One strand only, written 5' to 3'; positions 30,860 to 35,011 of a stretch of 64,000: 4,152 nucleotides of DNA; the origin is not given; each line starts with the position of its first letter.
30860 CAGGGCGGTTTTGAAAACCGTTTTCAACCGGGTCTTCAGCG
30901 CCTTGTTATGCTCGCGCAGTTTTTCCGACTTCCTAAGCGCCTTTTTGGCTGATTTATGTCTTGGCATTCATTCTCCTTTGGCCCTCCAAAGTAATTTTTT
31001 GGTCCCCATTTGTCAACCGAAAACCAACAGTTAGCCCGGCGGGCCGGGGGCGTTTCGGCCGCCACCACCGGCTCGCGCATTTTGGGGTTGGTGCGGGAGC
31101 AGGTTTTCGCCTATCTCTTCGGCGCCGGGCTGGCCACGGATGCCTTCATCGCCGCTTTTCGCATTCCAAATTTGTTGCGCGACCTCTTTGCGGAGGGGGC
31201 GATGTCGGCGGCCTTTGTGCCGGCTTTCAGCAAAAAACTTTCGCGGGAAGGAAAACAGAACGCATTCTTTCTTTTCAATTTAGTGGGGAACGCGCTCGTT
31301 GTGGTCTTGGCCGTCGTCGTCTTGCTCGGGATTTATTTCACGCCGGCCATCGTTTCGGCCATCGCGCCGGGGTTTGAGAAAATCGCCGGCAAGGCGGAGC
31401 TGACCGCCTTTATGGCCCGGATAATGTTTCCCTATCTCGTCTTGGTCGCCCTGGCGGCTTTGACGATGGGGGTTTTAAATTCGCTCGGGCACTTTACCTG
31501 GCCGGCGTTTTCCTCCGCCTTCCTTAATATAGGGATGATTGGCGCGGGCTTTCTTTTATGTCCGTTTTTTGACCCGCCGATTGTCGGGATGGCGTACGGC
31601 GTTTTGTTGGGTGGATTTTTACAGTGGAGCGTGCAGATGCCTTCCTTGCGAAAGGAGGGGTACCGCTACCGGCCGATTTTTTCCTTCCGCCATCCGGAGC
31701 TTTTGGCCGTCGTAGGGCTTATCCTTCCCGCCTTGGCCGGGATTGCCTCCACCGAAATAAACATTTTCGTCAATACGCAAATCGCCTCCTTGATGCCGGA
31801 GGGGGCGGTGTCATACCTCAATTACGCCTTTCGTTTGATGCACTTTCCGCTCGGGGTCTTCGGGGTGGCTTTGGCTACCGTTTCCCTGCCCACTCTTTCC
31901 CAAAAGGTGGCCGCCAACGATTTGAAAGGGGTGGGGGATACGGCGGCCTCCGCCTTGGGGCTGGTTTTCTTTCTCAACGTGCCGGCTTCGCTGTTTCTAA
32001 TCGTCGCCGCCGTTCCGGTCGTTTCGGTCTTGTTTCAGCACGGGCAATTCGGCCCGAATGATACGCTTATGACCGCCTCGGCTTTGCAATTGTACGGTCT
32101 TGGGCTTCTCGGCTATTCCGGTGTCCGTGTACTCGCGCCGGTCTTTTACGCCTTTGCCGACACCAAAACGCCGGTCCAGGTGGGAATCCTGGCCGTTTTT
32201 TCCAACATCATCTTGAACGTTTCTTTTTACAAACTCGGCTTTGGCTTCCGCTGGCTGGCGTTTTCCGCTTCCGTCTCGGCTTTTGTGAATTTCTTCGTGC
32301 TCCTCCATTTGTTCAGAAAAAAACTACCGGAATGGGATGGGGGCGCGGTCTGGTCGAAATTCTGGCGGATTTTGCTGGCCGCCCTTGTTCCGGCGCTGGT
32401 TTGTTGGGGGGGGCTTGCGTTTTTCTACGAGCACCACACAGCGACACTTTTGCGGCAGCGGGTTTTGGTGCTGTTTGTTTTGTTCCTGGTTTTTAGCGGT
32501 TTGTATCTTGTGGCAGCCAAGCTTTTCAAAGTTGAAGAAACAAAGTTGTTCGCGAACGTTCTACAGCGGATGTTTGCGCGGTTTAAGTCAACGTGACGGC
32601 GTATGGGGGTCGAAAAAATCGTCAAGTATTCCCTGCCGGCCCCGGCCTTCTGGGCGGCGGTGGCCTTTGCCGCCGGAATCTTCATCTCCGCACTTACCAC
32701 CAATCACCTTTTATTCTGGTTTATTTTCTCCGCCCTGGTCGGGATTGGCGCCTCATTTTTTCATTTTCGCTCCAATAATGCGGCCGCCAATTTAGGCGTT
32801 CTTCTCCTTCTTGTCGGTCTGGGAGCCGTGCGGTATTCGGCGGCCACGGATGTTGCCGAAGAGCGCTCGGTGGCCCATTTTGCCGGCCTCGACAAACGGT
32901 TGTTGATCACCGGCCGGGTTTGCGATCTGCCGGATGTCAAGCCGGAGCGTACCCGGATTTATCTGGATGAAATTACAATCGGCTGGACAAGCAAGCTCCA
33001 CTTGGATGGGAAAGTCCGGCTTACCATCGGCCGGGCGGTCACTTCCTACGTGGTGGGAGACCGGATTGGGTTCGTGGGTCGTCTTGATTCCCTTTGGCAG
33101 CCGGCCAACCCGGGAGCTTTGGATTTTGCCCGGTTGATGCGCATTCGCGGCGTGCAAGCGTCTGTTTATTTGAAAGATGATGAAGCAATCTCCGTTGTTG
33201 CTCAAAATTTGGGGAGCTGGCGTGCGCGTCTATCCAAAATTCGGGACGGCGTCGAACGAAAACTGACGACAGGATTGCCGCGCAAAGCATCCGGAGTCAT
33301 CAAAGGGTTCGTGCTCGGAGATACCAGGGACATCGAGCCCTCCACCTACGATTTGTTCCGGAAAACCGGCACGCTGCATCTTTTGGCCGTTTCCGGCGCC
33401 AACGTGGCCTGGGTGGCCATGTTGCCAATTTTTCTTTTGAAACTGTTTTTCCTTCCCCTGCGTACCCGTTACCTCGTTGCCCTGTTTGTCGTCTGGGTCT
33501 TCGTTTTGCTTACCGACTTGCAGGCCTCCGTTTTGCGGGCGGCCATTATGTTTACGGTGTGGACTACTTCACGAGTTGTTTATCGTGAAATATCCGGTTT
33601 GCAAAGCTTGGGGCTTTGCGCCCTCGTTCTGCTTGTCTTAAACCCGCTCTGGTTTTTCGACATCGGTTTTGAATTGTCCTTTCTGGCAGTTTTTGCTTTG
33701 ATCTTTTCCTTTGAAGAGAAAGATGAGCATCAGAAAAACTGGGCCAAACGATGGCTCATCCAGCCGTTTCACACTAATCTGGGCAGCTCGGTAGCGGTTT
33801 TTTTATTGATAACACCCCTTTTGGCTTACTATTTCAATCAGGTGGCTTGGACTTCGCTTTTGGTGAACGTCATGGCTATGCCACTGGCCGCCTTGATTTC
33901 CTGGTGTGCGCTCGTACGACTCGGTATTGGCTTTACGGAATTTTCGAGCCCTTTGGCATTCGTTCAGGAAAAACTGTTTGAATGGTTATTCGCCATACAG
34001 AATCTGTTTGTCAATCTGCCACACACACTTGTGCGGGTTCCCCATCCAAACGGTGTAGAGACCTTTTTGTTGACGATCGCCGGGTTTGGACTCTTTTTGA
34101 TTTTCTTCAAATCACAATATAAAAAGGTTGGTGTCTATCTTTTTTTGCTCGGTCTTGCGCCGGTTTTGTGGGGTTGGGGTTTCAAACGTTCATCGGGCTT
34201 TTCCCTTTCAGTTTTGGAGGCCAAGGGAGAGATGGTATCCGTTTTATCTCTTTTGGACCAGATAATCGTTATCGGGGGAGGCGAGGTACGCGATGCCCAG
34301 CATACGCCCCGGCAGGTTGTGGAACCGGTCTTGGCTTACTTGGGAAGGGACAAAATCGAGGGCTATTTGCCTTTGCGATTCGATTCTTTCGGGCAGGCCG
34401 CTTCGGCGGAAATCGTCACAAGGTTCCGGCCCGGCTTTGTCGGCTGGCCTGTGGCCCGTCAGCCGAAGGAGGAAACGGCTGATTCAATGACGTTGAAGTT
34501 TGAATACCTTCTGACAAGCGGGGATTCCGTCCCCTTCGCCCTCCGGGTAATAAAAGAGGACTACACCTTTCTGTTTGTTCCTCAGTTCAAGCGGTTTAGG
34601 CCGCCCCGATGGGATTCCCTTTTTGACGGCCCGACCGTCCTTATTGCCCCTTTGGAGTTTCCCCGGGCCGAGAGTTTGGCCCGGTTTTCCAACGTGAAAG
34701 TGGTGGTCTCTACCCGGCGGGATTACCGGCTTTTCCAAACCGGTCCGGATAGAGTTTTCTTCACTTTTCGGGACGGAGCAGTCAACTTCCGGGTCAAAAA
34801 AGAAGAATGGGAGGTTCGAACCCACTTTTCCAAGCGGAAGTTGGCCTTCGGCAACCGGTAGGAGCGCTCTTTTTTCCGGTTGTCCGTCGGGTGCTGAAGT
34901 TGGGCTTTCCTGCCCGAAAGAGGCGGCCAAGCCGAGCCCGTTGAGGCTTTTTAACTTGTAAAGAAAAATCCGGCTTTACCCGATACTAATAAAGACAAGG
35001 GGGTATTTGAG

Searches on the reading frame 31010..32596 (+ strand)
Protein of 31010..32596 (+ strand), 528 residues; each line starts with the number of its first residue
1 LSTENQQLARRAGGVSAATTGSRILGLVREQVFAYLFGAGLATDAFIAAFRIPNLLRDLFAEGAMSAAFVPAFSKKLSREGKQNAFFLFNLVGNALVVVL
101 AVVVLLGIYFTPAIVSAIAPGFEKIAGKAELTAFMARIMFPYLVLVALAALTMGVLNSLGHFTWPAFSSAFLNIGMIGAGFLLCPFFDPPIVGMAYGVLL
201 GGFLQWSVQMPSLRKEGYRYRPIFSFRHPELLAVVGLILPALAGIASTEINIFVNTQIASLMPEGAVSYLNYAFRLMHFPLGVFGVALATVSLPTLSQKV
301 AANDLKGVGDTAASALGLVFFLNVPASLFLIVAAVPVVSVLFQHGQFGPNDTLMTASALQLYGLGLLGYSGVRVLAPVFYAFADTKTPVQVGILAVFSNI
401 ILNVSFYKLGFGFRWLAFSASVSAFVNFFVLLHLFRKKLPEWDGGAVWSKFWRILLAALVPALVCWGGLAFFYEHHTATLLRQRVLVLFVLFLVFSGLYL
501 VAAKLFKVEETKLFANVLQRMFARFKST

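Call 64: search_protein_families(library=pfam, proteins=[window:31010-32596:+], max_evalue=0.00001)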
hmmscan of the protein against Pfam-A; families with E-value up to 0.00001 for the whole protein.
window:31010-32596:+ (528 aa): 1 family
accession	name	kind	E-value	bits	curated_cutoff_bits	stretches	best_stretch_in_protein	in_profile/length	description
PF03023.19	MurJ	-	3.3e-113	379.1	27.4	1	33-473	1-437/451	Lipid II flippase MurJ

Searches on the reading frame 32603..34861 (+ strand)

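Call 64: search_protein_families(library=pfam, proteins=[window:32603-34861:+], max_evalue=0.00001)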
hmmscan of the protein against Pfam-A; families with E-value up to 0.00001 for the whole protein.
window:32603-34861:+ (752 aa): 2 families
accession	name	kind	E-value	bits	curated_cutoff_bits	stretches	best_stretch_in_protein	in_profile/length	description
PF03772.21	Competence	-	4.7e-54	184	23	1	237-500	2-266/270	Competence protein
PF13567.11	DUF4131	-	2.4e-18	66.8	31.6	1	37-195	6-164/165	Domain of unknown function (DUF4131)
